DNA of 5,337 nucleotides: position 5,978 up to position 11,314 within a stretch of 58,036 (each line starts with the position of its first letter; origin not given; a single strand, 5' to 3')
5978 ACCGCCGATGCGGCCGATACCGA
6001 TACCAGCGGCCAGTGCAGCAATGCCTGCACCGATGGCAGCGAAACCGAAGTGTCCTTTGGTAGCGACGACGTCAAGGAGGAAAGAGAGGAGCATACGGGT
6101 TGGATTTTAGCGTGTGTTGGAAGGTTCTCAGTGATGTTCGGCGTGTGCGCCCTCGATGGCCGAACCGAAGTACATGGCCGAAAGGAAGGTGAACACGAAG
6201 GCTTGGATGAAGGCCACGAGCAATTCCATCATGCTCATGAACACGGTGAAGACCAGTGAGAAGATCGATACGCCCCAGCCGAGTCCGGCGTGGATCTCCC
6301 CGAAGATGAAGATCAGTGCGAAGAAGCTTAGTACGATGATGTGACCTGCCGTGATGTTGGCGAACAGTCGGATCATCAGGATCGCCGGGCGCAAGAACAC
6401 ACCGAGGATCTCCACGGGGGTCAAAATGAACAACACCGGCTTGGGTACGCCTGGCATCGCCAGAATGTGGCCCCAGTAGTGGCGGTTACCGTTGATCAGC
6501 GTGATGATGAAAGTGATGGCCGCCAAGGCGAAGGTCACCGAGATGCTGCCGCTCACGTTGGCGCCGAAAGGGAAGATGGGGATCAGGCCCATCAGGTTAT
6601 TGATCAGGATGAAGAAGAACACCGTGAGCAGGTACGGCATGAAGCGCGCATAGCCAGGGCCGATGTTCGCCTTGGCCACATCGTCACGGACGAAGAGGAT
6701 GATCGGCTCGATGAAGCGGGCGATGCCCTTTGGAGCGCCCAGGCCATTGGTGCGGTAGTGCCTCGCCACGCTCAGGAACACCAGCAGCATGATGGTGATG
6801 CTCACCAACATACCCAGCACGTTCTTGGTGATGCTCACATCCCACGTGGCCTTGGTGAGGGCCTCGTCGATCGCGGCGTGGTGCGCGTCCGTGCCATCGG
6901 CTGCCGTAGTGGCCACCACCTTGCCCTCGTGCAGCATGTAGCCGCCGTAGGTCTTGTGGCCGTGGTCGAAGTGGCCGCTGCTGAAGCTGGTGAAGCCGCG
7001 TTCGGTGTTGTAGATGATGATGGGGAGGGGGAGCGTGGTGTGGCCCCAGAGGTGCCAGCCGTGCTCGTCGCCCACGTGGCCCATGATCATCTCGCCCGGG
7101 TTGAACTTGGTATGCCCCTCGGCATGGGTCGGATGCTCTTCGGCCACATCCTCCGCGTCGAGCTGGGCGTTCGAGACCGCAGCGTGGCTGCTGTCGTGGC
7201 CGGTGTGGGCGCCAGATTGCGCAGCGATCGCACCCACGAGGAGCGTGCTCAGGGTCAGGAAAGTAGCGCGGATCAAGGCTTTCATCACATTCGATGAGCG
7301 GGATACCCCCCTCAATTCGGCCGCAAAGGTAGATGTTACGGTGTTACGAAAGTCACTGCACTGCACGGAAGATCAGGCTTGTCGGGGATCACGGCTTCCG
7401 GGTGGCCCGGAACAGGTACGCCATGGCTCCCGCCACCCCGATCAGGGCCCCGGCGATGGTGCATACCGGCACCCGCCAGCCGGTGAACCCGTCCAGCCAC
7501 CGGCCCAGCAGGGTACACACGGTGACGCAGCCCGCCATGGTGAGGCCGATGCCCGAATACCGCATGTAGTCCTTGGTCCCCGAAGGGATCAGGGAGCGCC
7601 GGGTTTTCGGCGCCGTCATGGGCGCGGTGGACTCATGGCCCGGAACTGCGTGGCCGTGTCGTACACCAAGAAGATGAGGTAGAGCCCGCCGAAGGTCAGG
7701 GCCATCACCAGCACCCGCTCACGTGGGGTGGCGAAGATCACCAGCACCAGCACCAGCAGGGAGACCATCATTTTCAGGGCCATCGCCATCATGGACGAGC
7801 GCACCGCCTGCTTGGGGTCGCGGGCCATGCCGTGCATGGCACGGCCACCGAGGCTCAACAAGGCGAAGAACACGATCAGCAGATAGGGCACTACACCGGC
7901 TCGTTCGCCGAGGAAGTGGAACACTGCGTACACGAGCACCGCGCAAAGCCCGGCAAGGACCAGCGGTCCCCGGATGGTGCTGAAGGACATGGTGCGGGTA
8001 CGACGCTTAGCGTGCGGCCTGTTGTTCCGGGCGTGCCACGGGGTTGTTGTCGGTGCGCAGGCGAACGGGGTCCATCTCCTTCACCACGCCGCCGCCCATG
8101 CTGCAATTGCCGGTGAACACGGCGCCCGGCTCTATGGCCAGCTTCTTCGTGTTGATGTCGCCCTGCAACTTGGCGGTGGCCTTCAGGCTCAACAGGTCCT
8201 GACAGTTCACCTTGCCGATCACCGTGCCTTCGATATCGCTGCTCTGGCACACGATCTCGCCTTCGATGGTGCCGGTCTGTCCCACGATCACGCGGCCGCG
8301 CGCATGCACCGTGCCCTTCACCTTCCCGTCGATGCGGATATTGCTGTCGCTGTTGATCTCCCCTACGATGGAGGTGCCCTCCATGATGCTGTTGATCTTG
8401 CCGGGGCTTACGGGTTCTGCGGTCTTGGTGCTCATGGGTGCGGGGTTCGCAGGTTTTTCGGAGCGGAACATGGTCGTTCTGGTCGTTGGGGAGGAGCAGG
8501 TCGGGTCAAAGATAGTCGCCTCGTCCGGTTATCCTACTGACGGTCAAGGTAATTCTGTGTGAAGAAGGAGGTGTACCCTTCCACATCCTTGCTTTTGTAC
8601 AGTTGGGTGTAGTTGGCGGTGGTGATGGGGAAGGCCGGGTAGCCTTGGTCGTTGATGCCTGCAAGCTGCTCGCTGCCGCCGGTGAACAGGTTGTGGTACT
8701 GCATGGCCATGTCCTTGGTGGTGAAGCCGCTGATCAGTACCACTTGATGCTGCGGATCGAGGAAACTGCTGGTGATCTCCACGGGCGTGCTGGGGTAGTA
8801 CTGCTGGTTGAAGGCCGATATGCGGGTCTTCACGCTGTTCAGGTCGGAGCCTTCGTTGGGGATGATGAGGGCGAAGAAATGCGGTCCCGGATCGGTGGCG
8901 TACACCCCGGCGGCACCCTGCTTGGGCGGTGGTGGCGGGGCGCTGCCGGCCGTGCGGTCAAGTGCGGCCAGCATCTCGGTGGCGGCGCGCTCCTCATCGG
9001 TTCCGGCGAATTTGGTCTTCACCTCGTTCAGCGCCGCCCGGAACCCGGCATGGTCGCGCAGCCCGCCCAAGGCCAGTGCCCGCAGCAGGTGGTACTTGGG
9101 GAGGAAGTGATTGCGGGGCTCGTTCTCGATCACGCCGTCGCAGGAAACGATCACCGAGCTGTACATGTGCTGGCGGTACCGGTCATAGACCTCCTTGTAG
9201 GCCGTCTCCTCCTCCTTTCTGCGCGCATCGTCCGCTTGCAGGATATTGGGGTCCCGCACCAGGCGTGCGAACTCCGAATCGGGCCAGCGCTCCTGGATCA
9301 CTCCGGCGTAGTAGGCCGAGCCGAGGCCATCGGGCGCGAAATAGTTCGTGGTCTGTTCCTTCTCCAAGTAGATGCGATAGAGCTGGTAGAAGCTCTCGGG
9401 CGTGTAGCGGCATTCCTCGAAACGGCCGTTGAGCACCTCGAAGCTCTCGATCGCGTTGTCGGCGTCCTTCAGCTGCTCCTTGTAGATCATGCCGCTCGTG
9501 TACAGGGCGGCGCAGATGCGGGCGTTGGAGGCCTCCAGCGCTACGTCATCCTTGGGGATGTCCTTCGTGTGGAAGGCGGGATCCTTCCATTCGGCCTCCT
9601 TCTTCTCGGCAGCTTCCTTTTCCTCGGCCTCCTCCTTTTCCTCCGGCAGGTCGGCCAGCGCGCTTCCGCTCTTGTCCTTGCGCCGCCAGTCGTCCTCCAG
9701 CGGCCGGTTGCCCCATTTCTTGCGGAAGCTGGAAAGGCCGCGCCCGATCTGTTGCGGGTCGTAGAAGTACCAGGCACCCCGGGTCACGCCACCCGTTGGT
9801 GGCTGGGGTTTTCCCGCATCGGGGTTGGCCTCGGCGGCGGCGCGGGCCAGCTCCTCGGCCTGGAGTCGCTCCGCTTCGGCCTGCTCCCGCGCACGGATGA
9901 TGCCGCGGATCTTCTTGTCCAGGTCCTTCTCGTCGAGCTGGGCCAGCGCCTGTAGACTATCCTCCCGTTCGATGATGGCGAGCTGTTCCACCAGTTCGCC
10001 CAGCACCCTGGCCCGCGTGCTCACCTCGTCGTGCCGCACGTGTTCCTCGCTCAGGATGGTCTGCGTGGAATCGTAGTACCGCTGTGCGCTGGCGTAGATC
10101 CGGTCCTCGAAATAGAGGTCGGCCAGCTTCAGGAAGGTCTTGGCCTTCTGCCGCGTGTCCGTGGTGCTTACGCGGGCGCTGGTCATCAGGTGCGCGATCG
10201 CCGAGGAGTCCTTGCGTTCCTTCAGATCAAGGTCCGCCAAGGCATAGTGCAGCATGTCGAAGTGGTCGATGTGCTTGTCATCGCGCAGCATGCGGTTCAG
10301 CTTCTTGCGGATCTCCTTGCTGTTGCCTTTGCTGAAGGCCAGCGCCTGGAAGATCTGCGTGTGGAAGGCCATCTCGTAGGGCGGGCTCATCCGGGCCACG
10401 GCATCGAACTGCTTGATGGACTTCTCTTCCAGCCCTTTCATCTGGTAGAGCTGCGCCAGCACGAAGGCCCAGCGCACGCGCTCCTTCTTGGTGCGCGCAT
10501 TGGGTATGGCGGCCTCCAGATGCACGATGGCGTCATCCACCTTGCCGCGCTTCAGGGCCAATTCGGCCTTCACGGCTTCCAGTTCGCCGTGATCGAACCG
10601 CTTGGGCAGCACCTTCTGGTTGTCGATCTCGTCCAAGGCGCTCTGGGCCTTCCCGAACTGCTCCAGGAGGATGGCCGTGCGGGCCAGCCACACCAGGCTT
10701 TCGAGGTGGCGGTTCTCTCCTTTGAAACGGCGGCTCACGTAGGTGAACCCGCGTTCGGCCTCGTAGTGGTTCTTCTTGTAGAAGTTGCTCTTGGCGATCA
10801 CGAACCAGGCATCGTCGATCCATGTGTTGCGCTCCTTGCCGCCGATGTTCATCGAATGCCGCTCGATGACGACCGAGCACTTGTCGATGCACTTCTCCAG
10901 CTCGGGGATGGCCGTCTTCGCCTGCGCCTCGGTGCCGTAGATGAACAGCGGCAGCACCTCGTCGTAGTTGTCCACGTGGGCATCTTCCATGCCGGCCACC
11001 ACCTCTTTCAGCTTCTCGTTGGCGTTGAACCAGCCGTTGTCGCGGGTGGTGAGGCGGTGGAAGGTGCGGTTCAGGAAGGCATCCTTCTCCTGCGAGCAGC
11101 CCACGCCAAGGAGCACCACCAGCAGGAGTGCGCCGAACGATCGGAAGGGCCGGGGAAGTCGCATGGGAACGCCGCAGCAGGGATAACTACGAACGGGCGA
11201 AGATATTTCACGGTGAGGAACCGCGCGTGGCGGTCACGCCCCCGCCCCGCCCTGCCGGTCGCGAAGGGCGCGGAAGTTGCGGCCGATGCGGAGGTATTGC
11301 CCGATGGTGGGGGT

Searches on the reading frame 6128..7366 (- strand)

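Call 33: search_protein_families(library=pfam, proteins=[window:6128-7366:-])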
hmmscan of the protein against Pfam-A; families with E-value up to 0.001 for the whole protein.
window:6128-7366:- (412 aa): 1 family
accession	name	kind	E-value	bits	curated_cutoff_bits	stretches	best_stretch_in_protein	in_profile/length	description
PF00119.25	ATP-synt_A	-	2e-52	178.7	33.9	1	186-400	4-216/217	ATP synthase A chain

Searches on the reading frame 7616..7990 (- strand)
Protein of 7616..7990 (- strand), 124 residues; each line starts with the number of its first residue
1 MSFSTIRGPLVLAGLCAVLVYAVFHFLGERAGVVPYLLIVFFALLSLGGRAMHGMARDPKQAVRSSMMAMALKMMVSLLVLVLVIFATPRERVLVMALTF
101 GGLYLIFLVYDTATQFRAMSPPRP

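Call 33: search_protein_families(library=pfam, proteins=[window:7616-7990:-])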
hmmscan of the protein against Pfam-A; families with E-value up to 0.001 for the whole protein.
window:7616-7990:- (124 aa): 1 family
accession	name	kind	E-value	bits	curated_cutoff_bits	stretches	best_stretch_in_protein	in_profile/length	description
PF11992.13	TgpA_N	-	0.00024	20.7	30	1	4-90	98-183/333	TgpA N-terminal domain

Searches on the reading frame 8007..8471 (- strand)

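Call 33: search_protein_families(library=pfam, proteins=[window:8007-8471:-])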
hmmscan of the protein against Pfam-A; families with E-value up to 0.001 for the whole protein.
window:8007-8471:- (154 aa): 1 family
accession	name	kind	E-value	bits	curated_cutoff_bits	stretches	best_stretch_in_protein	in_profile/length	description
PF04519.19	Bactofilin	-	6e-29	100.6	27.9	1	29-123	3-97/98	Polymer-forming cytoskeletal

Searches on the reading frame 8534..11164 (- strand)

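Call 33: search_protein_families(library=pfam, proteins=[window:8534-11164:-])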
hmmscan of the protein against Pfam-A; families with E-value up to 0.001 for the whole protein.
window:8534-11164:- (876 aa): 1 family
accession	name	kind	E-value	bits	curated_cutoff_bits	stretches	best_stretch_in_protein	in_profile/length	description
PF16989.10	T6SS_VasJ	-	0.00065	19.7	26.2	1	158-255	146-230/255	Type VI secretion, EvfE, EvfF, ImpA, BimE, VC_A0119, VasJ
